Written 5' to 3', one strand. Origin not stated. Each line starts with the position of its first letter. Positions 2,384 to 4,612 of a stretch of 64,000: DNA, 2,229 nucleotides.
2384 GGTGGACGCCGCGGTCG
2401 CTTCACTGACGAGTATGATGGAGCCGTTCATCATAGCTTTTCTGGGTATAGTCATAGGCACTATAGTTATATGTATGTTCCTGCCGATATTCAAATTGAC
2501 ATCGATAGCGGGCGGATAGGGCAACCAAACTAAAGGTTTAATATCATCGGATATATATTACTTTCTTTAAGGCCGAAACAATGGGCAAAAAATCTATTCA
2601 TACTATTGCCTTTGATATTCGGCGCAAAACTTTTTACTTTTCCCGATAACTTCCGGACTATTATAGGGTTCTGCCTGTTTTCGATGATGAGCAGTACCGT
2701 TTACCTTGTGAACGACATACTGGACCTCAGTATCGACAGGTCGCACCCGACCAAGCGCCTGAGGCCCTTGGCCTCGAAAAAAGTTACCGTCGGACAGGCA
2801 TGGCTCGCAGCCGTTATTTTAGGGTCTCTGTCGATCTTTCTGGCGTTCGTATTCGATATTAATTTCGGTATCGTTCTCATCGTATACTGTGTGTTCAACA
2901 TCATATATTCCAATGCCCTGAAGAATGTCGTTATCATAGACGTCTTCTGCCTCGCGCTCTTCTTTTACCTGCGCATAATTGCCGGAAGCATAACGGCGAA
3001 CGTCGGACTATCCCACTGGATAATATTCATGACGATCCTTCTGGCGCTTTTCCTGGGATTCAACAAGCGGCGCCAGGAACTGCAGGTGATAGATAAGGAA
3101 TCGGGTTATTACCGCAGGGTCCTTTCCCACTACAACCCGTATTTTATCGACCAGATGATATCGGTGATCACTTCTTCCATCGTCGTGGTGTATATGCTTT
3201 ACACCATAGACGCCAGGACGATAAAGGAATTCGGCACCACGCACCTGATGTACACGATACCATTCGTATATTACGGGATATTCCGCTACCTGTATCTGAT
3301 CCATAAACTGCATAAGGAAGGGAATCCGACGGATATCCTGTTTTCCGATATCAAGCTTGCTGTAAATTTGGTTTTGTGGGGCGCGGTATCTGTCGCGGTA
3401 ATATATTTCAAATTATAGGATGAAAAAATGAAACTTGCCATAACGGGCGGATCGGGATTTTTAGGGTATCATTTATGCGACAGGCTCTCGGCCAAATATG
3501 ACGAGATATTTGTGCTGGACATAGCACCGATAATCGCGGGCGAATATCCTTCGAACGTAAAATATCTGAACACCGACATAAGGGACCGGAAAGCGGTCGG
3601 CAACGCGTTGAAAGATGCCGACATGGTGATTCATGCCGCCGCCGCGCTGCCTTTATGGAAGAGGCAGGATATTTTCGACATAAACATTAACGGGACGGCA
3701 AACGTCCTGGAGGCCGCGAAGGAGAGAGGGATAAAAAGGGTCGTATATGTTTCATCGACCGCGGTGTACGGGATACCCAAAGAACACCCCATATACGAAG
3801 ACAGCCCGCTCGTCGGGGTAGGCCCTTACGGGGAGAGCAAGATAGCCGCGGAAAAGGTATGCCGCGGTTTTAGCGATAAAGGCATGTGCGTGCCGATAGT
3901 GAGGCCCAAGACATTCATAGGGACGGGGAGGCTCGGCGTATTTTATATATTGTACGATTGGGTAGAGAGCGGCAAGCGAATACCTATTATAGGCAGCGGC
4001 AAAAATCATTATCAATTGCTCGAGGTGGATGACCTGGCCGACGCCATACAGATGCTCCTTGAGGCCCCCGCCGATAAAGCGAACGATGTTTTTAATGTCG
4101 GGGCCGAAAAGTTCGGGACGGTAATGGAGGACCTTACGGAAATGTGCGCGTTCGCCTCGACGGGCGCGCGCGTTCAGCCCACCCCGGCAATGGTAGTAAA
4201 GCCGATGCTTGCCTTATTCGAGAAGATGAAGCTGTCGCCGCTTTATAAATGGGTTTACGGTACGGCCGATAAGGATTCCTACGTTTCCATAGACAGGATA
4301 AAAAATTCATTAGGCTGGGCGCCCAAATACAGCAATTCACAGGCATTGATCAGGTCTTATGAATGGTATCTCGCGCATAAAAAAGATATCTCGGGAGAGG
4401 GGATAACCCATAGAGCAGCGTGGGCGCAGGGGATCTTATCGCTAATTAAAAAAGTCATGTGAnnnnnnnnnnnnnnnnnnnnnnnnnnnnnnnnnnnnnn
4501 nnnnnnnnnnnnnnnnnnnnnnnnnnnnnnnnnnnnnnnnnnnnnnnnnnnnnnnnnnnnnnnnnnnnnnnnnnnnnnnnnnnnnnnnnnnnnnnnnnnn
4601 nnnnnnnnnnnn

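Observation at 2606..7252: Four-gene polyprenyl-phosphate-sugar pathway-like cassette inserted between pilBC and the pilin genes: candidate pilin glycosylation system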

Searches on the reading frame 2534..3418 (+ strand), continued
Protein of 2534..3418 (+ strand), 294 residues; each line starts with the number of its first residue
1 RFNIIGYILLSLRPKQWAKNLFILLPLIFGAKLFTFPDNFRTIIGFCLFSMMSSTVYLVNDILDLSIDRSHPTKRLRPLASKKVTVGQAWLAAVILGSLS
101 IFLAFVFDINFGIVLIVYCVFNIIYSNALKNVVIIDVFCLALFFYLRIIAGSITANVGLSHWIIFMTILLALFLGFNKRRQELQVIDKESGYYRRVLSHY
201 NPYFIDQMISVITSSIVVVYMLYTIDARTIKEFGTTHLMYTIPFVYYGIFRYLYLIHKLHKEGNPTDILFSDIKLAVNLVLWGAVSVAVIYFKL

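Call 101: search_solved_structures(query=L031:1602-3083:+, max_evalue=1)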
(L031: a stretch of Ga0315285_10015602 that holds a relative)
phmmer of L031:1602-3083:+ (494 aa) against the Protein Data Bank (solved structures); distinct sequences matched with E-value up to 1: 1.
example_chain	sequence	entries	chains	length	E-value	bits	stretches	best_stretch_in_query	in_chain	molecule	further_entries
9dlf_C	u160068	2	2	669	0.0021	20.3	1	25-115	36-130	Arabinosyltransferase AftB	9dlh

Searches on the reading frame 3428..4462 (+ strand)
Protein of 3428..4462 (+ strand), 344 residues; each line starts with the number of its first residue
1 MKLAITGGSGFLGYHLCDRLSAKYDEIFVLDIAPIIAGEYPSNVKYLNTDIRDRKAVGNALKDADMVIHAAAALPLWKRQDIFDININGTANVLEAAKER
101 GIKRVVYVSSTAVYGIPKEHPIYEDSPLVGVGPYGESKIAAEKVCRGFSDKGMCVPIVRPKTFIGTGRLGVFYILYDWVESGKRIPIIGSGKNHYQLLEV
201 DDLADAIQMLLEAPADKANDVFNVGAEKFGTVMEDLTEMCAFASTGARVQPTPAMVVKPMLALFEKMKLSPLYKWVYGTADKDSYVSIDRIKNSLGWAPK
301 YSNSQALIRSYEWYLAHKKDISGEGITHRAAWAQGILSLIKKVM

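Call 3: search_protein_families(library=pfam, proteins=[window:3428-4462:+], max_evalue=0.01)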
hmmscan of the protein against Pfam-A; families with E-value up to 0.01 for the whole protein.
window:3428-4462:+ (344 aa): 9 families
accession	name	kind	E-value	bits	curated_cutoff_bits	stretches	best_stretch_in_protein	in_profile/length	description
PF01370.27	Epimerase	-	9.6e-41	140.2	20.9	1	5-225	3-240/240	NAD dependent epimerase/dehydratase family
PF01073.25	3Beta_HSD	-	5.1e-25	88.5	22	1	4-207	1-225/280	3-beta hydroxysteroid dehydrogenase/isomerase family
PF16363.11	GDP_Man_Dehyd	-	1.1e-23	84.7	27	1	5-305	2-327/332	GDP-mannose 4,6 dehydratase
PF07993.18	NAD_binding_4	-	3.1e-14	53.2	20.1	1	61-171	86-218/258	Male sterility protein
PF04321.23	RmlD_sub_bind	-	1.6e-13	50.9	27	1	1-187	1-175/287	RmlD substrate binding domain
PF13460.12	NAD_binding_10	-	1e-12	48.8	27.2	1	7-163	1-146/184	NAD(P)H-binding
PF02719.21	Polysacc_synt_2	-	7.6e-10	38.9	20.2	1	4-110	2-128/293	Polysaccharide biosynthesis protein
PF05368.20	NmrA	-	0.00038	20.6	27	1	3-110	5-107/298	NmrA-like family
PF00056.29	Ldh_1_N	-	0.0044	17.5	27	0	1-108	1-116/141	lactate/malate dehydrogenase, NAD binding domain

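Call 4: search_protein_families(library=ncbifam, proteins=[window:3428-4462:+], max_evalue=0.01)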
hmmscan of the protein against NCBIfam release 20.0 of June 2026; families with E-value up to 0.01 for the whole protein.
window:3428-4462:+ (344 aa): 31 families (the best 25 are shown)
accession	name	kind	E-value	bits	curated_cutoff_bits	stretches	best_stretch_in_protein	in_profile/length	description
TIGR03466.1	HpnA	hypoth_equivalog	3.7e-27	95.1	367.65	1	3-316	3-323/327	hopanoid-associated sugar epimerase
TIGR01179.1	galE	equivalog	1.7e-25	89.6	262.3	1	3-151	2-162/332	UDP-glucose 4-epimerase GalE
TIGR04180.1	EDH_00030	hypoth_equivalog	2.7e-24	85.8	475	1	5-227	3-240/297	NAD-dependent 4,6-dehydratase LegB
TIGR01181.1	dTDP_gluc_dehyt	equivalog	8e-23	81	365.1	1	3-319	2-316/321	dTDP-glucose 4,6-dehydratase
NF042422.1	oxyalk_red_OleD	equivalog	1e-22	81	580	1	1-208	1-212/329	2-alkyl-3-oxoalkanoate reductase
NF042423.1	oxyalk_red_Shew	equivalog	5.2e-20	71.8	580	1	3-164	11-175/331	2-alkyl-3-oxoalkanoate reductase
TIGR01746.1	Thioester-redct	subfamily_domain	1.4e-18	67.3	213.35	1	62-227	87-264/371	thioester reductase domain-containing protein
NF004520.0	PRK05865.1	equivalog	2.6e-18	65.3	1509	1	1-220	1-177/854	sugar epimerase family protein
NF041293.1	G6PDh_Azf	equivalog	1.7e-14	53.9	400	1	4-113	6-118/252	NAD-dependent glucose-6-phosphate dehydrogenase Azf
NF043036.1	ErythonDh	equivalog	3.7e-14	52.7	325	1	1-153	1-168/321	D-erythronate dehydrogenase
TIGR01777.1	yfcH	hypoth_equivalog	1.5e-13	51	207.35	1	4-261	2-258/292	TIGR01777 family oxidoreductase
NF007956.0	PRK10675.1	subfamily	1.6e-13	50.5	394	1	1-145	1-160/338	UDP-glucose 4-epimerase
NF052578.1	StrlDmthSdmBMthl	equivalog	7.4e-13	48.9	600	1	3-165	3-171/328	sterol demethylase protein SdmB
TIGR02622.1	CDP_4_6_dhtase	equivalog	2.2e-12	46.8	278.45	1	45-150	57-170/352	CDP-glucose 4,6-dehydratase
NF047922.1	GDPFucSynFcl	equivalog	3e-12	46.6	500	2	82-149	78-149/308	GDP-L-fucose synthase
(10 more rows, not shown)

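Call 11: search_solved_structures(query=window:3428-4462:+, max_evalue=0.00001)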
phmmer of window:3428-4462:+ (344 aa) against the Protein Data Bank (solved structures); distinct sequences matched with E-value up to 0.00001: 113 (the best 60 are shown).
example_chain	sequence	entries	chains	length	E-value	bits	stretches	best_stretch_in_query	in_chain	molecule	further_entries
8rdg_A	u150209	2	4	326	8.7e-26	94.3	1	1-237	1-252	SDR family NAD(P)-dependent oxidoreductase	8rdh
8rdi_A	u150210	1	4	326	3e-25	92.5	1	1-237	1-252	SDR family NAD(P)-dependent oxidoreductase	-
3ehe_A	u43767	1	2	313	2.4e-23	86.3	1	3-228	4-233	UDP-glucose 4-epimerase (GalE-1)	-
6wjb_A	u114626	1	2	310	3.2e-19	72.7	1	3-235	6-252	NAD-dependent epimerase/dehydratase family protein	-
6wj9_A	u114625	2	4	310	3e-18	69.5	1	3-235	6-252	NAD-dependent epimerase/dehydratase family protein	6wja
1r6d_A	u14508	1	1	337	3.3e-18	69.4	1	1-226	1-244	TDP-glucose-4,6-dehydratase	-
1r66_A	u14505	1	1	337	4.7e-18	68.9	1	1-226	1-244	TDP-glucose-4,6-dehydratase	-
3aw9_A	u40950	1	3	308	9.2e-18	67.9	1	1-207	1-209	NAD-dependent epimerase/dehydratase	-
6jkg_A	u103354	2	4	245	1.4e-17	67.3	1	4-203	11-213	Sterol-4-alpha-carboxylate 3-dehydrogenase, decarboxylating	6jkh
3icp_A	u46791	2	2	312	1.7e-17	67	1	1-207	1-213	NAD-dependent epimerase/dehydratase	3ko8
2pk3_A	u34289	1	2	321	9.2e-17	64.6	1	1-245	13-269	GDP-6-deoxy-D-lyxo-4-hexulose reductase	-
8wop_A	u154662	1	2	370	1.1e-16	64.3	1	3-153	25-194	UDP-glucose 4-epimerase 2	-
8wow_A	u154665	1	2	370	1.2e-16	64.3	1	3-152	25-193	UDP-glucose 4-epimerase 2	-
8wov_B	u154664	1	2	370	1.2e-16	64.2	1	3-152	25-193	UDP-glucose 4-epimerase 2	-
7xpo_A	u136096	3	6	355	9.1e-16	61.3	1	3-149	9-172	UDP-glucose 4-epimerase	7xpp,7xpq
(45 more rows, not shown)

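Call 65: find_homologous_proteins(query=window:3428-4462:+, max_evalue=1e-20)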
Query window:3428-4462:+ (344 aa): 7995 proteins with E <= 1e-20 among 8000 candidates; the best 120 are listed.
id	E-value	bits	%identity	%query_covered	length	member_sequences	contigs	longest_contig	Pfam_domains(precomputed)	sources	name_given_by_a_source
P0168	1.3e-220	750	95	100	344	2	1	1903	PF04321.24,PF16363.12,PF02719.22,PF05368.20,PF01073.26,PF07993.19,PF13460.13,PF01370.28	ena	-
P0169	4.2e-197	672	85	100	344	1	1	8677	PF04321.24,PF16363.12,PF02719.22,PF01073.26,PF07993.19,PF13460.13,PF01370.28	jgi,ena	-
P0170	2.7e-165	568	67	100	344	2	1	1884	PF04321.24,PF16363.12,PF02719.22,PF01073.26,PF07993.19,PF13460.13,PF01370.28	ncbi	-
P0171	9.0e-165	566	69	100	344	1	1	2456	PF04321.24,PF16363.12,PF02719.22,PF01073.26,PF07993.19,PF13460.13,PF01370.28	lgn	-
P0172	3.4e-163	561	67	100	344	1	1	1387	PF04321.24,PF16363.12,PF02719.22,PF01073.26,PF07993.19,PF13460.13,PF01370.28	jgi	-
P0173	7.4e-162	557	67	100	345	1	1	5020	PF04321.24,PF16363.12,PF02719.22,PF01073.26,PF07993.19,PF13460.13,PF01370.28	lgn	-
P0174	7.5e-162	557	68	100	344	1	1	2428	PF04321.24,PF16363.12,PF02719.22,PF01073.26,PF07993.19,PF13460.13,PF01370.28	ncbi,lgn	-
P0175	2.7e-161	555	69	99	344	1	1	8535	PF04321.24,PF16363.12,PF02719.22,PF01073.26,PF07993.19,PF13460.13,PF01370.28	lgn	-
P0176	4.7e-161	554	68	100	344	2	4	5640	PF04321.24,PF16363.12,PF02719.22,PF01073.26,PF07993.19,PF13460.13,PF01370.28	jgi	jgi:nucleoside-diphosphate-sugar epimerase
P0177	2.1e-160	552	68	100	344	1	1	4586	PF04321.24,PF16363.12,PF02719.22,PF01073.26,PF07993.19,PF13460.13,PF01370.28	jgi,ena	-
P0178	2.3e-160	552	69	100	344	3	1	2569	PF04321.24,PF16363.12,PF02719.22,PF01073.26,PF07993.19,PF13460.13,PF01370.28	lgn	-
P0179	2.7e-160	551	67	100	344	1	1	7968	PF04321.24,PF16363.12,PF02719.22,PF01073.26,PF07993.19,PF13460.13,PF01370.28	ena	-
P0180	5.9e-160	550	67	100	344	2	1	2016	PF04321.24,PF16363.12,PF02719.22,PF01073.26,PF07993.19,PF13460.13,PF01370.28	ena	-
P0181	9.6e-160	550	68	100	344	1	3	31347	PF04321.24,PF16363.12,PF02719.22,PF01073.26,PF07993.19,PF13460.13,PF01370.28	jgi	jgi:nucleoside-diphosphate-sugar epimerase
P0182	9.6e-160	550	67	100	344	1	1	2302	PF04321.24,PF16363.12,PF02719.22,PF01073.26,PF07993.19,PF13460.13,PF01370.28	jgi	jgi:nucleoside-diphosphate-sugar epimerase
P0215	4.8e-154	531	64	100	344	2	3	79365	PF04321.24,PF16363.12,PF02719.22,PF01073.26,PF07993.19,PF13460.13,PF01370.28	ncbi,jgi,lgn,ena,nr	ncbi:MAG: epimerase [Candidatus Latescibacteria bacterium 4484_7]|nr:MAG: epimerase [Candidatus Late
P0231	1.2e-151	523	63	100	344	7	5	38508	PF04321.24,PF16363.12,PF02719.22,PF01073.26,PF07993.19,PF13460.13,PF01370.28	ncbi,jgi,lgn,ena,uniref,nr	ncbi:MAG TPA: NAD(P)-dependent oxidoreductase [candidate division WOR-3 bacterium]|uniref:NAD(P)-dep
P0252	6.6e-150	517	66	100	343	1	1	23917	PF04321.24,PF16363.12,PF02719.22,PF01073.26,PF07993.19,PF13460.13,PF00056.30,PF01370.28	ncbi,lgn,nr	ncbi:MAG TPA: NAD(P)-dependent oxidoreductase [Caldilineae bacterium]|nr:NAD(P)-dependent oxidoreduc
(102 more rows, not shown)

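Call 66: find_encoding_contigs(protein=P0215, flank=7000, max_places=1)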
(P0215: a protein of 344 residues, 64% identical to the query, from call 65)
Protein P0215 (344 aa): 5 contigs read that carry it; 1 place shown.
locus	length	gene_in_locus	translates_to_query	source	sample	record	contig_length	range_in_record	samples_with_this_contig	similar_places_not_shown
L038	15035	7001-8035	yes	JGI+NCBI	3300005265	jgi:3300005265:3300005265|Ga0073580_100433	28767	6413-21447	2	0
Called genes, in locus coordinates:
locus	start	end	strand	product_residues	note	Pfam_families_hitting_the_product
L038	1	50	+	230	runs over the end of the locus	PF04055:Radical_SAM, PF13353:Fer4_12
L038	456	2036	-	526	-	PF00158:Sigma54_activat, PF14532:Sigma54_activ_2, PF00004:AAA (weak), PF07728:AAA_5 (weak), PF25601:AAA_lid_14, PF02954:HTH_8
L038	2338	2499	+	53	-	-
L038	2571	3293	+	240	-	PF03167:UDG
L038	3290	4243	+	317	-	PF04055:Radical_SAM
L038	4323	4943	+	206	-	PF01135:PCMT (weak), PF01209:Ubie_methyltran (weak), PF02475:TRM5-TYW2_MTfase (weak), PF13847:Methyltransf_31, PF08241:Methyltransf_11, PF08242:Methyltransf_12, PF13649:Methyltransf_25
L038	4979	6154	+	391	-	PF00753:Lactamase_B, PF19583:ODP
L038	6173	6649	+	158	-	PF08534:Redoxin, PF00578:AhpC-TSA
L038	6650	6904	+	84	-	-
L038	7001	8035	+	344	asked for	PF01073:3Beta_HSD, PF01370:Epimerase, PF02719:Polysacc_synt_2, PF04321:RmlD_sub_bind, PF13460:NAD_binding_10, PF16363:GDP_Man_Dehyd, PF07993:NAD_binding_4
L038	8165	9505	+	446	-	PF00890:FAD_binding_2 (faint), PF01134:GIDA (faint), PF01266:DAO (faint), PF07992:Pyr_redox_2, PF13434:Lys_Orn_oxgnase (weak), PF13738:Pyr_redox_3, PF00070:Pyr_redox, PF02852:Pyr_redox_dim, +7 more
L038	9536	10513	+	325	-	-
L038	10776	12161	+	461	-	PF01554:MatE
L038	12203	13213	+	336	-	PF04087:DUF389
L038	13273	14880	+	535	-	PF06500:FrsA-like (faint), PF01738:DLH (faint), PF02129:Peptidase_S15, PF00561:Abhydrolase_1 (weak), PF12697:Abhydrolase_6, PF00326:Peptidase_S9 (weak), PF12146:Hydrolase_4, PF08840:BAAT_C (weak)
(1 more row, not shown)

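Call 67: find_encoding_contigs(protein=P0252, flank=7000, max_places=1)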
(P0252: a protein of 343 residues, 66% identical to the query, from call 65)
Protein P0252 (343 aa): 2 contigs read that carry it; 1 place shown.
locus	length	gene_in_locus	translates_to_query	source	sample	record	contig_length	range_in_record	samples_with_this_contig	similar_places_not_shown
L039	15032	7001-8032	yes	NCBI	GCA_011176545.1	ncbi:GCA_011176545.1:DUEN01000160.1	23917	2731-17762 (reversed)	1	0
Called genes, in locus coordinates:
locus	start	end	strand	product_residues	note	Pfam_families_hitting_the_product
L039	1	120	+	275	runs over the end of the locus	PF13489:Methyltransf_23, PF08241:Methyltransf_11, PF08242:Methyltransf_12, PF13649:Methyltransf_25, PF13847:Methyltransf_31 (weak)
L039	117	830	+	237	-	PF02663:FmdE, PF01258:zf-dskA_traR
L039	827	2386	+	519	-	PF00496:SBP_bac_5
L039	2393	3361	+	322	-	PF00528:BPD_transp_1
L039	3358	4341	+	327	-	PF12911:OppC_N, PF00528:BPD_transp_1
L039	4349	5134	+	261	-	PF00005:ABC_tran, PF02463:SMC_N (weak), PF13304:AAA_21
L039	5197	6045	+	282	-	PF00950:ABC-3, PF01032:FecCD (weak)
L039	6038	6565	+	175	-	-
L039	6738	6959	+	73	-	PF26551:DUF8180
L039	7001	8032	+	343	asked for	PF00056:Ldh_1_N (weak), PF01073:3Beta_HSD, PF01370:Epimerase, PF02719:Polysacc_synt_2, PF04321:RmlD_sub_bind, PF13460:NAD_binding_10, PF16363:GDP_Man_Dehyd, PF07993:NAD_binding_4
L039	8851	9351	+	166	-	PF00496:SBP_bac_5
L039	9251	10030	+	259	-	PF00496:SBP_bac_5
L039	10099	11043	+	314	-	PF19300:BPD_transp_1_N (faint), PF00528:BPD_transp_1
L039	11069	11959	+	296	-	PF12911:OppC_N, PF00528:BPD_transp_1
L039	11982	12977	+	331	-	PF01497:Peripla_BP_2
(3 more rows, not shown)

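Call 68: find_encoding_contigs(protein=P0231, flank=7000, max_places=1)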
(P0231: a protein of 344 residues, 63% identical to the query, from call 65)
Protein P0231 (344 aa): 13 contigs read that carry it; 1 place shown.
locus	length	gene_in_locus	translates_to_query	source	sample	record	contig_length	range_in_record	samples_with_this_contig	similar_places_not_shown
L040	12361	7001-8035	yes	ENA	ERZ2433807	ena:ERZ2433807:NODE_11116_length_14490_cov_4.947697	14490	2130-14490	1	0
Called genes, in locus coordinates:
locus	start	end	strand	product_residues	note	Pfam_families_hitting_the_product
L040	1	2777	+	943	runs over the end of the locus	PF07992:Pyr_redox_2 (faint), PF13187:Fer4_9 (faint), PF14697:Fer4_21 (faint), PF00037:Fer4 (faint), PF12797:Fer4_2 (faint), PF12837:Fer4_6 (faint), PF12838:Fer4_7, PF13237:Fer4_10 (weak)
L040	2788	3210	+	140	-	PF02662:FlpD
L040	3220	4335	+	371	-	PF04432:FrhB_FdhB_C (faint), PF13237:Fer4_10 (faint), PF00037:Fer4 (faint), PF13183:Fer4_8 (weak)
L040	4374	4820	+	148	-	PF08821:CGGC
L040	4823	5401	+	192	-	PF00702:Hydrolase, PF13419:HAD_2, PF13242:Hydrolase_like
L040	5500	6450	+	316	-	PF04055:Radical_SAM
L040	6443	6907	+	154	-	PF04167:DUF402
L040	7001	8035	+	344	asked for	PF01073:3Beta_HSD, PF01370:Epimerase, PF02719:Polysacc_synt_2, PF04321:RmlD_sub_bind, PF13460:NAD_binding_10, PF16363:GDP_Man_Dehyd, PF07993:NAD_binding_4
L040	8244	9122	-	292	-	-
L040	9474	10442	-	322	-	-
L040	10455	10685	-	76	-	-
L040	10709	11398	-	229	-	PF02663:FmdE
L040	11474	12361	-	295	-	?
